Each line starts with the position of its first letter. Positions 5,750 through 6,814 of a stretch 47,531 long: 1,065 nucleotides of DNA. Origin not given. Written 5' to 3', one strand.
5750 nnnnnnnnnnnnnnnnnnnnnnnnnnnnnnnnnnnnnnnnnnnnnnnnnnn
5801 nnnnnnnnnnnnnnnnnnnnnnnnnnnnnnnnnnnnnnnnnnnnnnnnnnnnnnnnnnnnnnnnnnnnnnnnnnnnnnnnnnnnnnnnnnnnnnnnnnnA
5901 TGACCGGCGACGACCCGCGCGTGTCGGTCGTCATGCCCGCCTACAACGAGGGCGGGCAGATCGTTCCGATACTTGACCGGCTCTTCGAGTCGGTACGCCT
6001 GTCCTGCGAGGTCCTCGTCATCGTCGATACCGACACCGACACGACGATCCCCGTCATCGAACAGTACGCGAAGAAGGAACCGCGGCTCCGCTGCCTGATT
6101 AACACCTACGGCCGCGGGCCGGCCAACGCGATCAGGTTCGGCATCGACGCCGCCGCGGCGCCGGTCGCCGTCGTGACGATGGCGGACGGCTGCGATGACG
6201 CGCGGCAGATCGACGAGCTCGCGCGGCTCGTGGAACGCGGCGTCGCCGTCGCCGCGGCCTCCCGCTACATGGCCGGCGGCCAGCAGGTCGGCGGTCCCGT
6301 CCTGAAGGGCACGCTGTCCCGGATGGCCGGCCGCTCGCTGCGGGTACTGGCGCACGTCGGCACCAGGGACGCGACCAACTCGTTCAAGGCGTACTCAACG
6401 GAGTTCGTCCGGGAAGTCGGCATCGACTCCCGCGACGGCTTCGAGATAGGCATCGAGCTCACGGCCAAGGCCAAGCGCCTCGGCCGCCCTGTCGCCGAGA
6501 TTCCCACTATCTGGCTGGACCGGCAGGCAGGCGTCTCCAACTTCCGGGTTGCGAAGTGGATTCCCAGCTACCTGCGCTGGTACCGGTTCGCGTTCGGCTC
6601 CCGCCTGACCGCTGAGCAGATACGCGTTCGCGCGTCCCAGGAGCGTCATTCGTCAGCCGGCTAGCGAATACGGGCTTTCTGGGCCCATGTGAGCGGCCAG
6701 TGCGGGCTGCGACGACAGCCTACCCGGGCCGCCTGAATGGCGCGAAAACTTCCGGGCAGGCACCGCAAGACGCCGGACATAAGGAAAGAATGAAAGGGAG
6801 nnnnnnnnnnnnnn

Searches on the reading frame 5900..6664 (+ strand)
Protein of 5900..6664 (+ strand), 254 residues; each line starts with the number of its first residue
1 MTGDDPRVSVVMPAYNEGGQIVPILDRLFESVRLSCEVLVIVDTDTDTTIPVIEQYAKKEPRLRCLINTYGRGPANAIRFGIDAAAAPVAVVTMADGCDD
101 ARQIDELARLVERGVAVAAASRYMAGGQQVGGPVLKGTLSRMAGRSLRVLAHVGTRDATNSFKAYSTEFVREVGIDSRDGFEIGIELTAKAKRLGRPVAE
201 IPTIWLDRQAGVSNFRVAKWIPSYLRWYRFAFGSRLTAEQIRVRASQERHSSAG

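Call 3: search_protein_families(library=pfam, proteins=[window:5900-6664:+], max_evalue=1)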
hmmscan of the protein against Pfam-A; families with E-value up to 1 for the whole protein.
window:5900-6664:+ (254 aa): 3 families
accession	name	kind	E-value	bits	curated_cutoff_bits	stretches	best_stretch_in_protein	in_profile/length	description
PF00535.33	Glycos_transf_2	-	8.8e-19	68.5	23.3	1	9-173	1-167/168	Glycosyl transferase family 2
PF13641.12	Glyco_tranf_2_3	-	6.4e-07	30.1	27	1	6-199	1-202/230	Glycosyltransferase like family 2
PF12804.13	NTP_transf_3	-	0.00084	20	27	1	23-123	25-123/160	MobA-like NTP transferase domain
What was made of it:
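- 5900..6664 (+): Soluble GT2 (254 aa), polyprenyl-phosphate sugar synthase-like; proposed maker of the lipid-linked donor. PF00535 E=9e-19 (call 3).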

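Call 4: search_protein_families(library=ncbifam, proteins=[window:5900-6664:+], max_evalue=1)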
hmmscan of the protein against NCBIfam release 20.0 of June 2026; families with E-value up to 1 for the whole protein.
window:5900-6664:+ (254 aa): 16 families
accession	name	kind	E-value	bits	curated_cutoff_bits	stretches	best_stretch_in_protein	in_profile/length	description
TIGR03937.1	PgaC_IcaA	equivalog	3.4e-10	39.5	422.3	1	4-101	43-140/407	poly-beta-1,6-N-acetyl-D-glucosamine synthase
TIGR04182.1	glyco_TIGR04182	equivalog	5e-10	39.2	325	1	8-211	2-196/293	S-layer glycoprotein N-glycosyltransferase AglJ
NF041391.1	DPhHxTase_Halo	equivalog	2.4e-08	33.2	375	1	12-208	1-186/213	dolichyl-phosphate hexose transferase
NF007482.0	PRK10073.1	equivalog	1.3e-07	31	423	1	3-88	3-87/334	glycosyltransferase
NF047683.1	TeichurnBiosyTuaG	equivalog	2.5e-06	27.3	400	1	1-109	1-106/252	teichuronic acid biosynthesis protein TuaG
NF047588.1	GlcsyltransPgfSStrep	equivalog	1.4e-05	24.5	500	1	7-167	2-161/308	glycosyltransferase PgfS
TIGR04283.1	glyco_like_mftF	equivalog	1.5e-05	24.7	182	1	8-113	1-99/221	TIGR04283 family arsenosugar biosynthesis glycosyltransferase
NF041875.1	EPS_EpsD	equivalog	2.2e-05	24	370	1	8-96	1-89/325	exopolysaccharide biosynthesis glycosyltransferase EpsD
NF045692.1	OglycostaseCruG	equivalog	3.8e-05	22.8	600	1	7-67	42-102/386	2'-O-glycosyltransferase CruG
NF038302.1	EPS_HpsE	equivalog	8.9e-05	21.6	300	1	8-87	3-87/307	hormogonium polysaccharide biosynthesis glycosyltransferase HpsE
NF007986.1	PRK10714.1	equivalog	0.0002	20.5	529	1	7-217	7-212/316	undecaprenyl-phosphate 4-deoxy-4-formamido-L-arabinose transferase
NF053739.1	GlytfEpsEBac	equivalog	0.0067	15.4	450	1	6-85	1-81/265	glycosyltransferase EpsE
NF050050.1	ProtGlycPglI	equivalog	0.0076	15.7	500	1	6-97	2-92/306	GalNAc(5)-diNAcBac-PP-undecaprenol beta-1,3-glucosyltransferase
NF010496.0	PRK13915.1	equivalog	0.013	14.6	262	1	6-52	31-80/307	glucosyl-3-phosphoglycerate synthase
NF041394.1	GtaseAglG_Halo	equivalog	0.015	14.6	440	1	8-124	3-120/304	glucosyl-dolichyl phosphate glucuronosyltransferase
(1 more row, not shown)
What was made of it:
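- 5900..6664 (+): NCBIfam similarity to AglJ, dolichyl-phosphate hexose transferase and ArnC, all below cutoff (call 4).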

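Call 50: search_solved_structures(query=window:5900-6664:+, max_evalue=0.00001)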
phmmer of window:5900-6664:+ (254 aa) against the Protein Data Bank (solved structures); distinct sequences matched with E-value up to 0.00001: 4.
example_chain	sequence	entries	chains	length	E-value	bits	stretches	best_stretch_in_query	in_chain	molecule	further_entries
5mlz_A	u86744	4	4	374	9.7e-13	51.6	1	7-227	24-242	Dolichol monophosphate mannose synthase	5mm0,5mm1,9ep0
6yv7_B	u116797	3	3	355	7.4e-08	35.6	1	6-109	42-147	Glycosyl transferase, family 2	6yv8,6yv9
6yv7_A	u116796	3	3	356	7.5e-08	35.6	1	6-109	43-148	Glycosyl transferase, family 2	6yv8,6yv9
5hea_A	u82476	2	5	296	4.8e-06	29.6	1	7-114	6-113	Putative glycosyltransferase (GalT1)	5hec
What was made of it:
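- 5900..6664 (+): The closest solved structure by sequence is P. furiosus dolichol-phosphate mannose synthase 5mlz, E=1e-12 over residues 7-227 (call 50).
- The GT2's nearest solved relative is a dolichol-phosphate mannose synthase (call 50). The conserved neighbour is a DPMS-like GT2, the kind that makes monophosphate-linked single sugars (call 50).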
